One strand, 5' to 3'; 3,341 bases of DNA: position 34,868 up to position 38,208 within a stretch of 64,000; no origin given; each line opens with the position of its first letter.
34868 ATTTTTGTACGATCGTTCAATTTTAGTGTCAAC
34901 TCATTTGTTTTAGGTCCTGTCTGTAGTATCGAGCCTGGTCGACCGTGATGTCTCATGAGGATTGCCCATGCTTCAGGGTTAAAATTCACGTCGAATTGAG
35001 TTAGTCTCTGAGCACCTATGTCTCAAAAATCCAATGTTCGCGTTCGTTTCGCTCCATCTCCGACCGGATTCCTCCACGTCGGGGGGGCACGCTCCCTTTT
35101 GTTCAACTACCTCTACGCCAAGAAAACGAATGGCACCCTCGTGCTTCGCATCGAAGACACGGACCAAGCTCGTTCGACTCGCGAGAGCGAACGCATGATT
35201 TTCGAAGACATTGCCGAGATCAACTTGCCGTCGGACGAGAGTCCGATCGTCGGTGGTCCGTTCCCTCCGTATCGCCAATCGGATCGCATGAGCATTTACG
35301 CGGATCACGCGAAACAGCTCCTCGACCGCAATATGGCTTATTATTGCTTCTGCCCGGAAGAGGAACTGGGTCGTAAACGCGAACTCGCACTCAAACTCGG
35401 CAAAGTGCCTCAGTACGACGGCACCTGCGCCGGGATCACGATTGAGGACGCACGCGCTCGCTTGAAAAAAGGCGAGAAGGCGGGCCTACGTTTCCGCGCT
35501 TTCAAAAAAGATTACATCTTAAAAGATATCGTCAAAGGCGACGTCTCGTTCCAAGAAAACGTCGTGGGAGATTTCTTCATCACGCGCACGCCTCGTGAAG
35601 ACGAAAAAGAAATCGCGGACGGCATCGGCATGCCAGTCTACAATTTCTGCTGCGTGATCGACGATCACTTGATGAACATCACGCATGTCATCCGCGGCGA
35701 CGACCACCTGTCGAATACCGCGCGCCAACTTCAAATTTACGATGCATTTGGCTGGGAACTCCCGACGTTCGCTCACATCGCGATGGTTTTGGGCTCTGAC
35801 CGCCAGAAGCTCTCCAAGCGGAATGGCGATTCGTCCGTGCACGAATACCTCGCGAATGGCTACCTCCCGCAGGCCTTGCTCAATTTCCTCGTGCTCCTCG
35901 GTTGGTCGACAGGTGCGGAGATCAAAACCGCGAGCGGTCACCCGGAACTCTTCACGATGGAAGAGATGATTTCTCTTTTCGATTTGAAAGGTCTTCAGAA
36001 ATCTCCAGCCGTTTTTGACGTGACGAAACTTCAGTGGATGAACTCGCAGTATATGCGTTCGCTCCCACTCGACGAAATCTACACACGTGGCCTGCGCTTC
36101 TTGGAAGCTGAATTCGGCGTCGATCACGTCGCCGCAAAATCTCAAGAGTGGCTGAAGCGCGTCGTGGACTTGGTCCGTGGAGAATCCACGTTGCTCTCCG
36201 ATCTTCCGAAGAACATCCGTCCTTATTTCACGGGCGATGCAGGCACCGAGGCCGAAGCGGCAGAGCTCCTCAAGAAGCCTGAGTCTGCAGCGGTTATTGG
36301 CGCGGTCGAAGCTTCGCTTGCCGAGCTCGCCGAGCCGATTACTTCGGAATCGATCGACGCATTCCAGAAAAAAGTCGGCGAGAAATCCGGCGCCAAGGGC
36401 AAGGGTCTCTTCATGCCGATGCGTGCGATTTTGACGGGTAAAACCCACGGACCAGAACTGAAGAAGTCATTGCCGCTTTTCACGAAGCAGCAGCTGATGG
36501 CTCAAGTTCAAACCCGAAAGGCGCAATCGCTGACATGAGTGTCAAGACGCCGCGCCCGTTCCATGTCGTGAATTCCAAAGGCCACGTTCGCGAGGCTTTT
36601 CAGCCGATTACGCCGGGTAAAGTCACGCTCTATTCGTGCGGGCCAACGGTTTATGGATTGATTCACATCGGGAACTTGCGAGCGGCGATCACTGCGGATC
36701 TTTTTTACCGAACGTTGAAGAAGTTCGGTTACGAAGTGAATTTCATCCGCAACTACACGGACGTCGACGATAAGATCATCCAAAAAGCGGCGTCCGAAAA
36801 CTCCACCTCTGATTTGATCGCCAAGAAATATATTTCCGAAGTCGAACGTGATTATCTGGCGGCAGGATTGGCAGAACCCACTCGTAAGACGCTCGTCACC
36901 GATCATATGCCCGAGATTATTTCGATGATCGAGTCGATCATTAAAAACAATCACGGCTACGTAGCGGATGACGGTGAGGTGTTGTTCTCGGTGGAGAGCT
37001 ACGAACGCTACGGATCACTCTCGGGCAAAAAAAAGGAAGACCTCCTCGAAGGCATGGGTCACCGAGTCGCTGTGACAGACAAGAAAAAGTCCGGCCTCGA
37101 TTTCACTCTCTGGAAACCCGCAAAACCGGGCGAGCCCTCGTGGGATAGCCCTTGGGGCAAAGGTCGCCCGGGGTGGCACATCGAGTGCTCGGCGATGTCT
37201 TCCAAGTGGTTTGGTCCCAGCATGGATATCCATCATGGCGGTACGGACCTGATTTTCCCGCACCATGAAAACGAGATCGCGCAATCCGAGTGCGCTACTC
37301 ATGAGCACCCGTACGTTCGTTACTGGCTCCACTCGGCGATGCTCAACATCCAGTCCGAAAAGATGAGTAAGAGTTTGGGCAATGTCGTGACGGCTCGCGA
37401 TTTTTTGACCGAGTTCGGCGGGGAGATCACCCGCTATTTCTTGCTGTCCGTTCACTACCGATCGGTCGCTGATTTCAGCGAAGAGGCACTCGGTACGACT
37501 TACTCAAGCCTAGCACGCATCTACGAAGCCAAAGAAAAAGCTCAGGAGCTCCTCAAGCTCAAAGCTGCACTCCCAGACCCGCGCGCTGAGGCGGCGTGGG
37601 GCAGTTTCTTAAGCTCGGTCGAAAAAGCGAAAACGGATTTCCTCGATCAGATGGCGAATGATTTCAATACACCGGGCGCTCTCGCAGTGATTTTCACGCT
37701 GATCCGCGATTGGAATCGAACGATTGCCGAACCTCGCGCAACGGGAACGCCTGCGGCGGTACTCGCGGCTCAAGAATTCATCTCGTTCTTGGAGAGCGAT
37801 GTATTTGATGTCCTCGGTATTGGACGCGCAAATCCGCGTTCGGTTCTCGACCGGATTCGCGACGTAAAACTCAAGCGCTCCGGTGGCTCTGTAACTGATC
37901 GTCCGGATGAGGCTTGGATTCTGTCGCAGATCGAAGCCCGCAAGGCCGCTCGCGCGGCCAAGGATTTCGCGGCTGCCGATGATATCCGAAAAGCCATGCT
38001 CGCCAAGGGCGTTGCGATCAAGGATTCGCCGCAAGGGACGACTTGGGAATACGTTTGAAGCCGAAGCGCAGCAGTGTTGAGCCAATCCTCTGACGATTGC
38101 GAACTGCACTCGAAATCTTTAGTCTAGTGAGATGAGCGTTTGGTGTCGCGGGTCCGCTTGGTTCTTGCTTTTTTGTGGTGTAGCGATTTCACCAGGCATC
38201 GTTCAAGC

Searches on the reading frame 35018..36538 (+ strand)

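Call 75: search_protein_families(library=pfam, proteins=[window:35018-36538:+], max_evalue=0.00001)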
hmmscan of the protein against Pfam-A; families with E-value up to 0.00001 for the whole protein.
window:35018-36538:+ (506 aa): 2 families
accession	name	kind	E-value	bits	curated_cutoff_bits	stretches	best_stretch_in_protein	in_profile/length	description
PF00749.27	tRNA-synt_1c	-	5e-91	305.3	23.4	1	6-340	1-314/314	tRNA synthetases class I (E and Q), catalytic domain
PF19269.4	Anticodon_2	-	6.3e-18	66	23.6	1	372-492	10-132/141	Anticodon binding domain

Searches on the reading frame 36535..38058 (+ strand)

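Call 75: search_protein_families(library=pfam, proteins=[window:36535-38058:+], max_evalue=0.00001)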
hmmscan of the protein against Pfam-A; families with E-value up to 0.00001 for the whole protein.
window:36535-38058:+ (507 aa): 5 families
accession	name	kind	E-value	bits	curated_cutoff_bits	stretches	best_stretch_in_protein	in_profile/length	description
PF01406.26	tRNA-synt_1e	-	1.1e-119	399.8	27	1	22-321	2-298/301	tRNA synthetases class I (C) catalytic domain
PF09334.17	tRNA-synt_1g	-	5.8e-15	55.4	20.1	2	40-112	11-83/391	tRNA synthetases class I (M)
PF00133.28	tRNA-synt_1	-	3.3e-11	43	22.7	1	230-308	329-407/414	tRNA synthetases class I (I, L, M and V)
PF01921.24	tRNA-synt_1f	-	4.1e-11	42.9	27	0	32-79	25-72/360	tRNA synthetases class I (K)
PF09190.17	DALR_2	-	3.3e-09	37.6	22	1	369-428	2-54/57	DALR domain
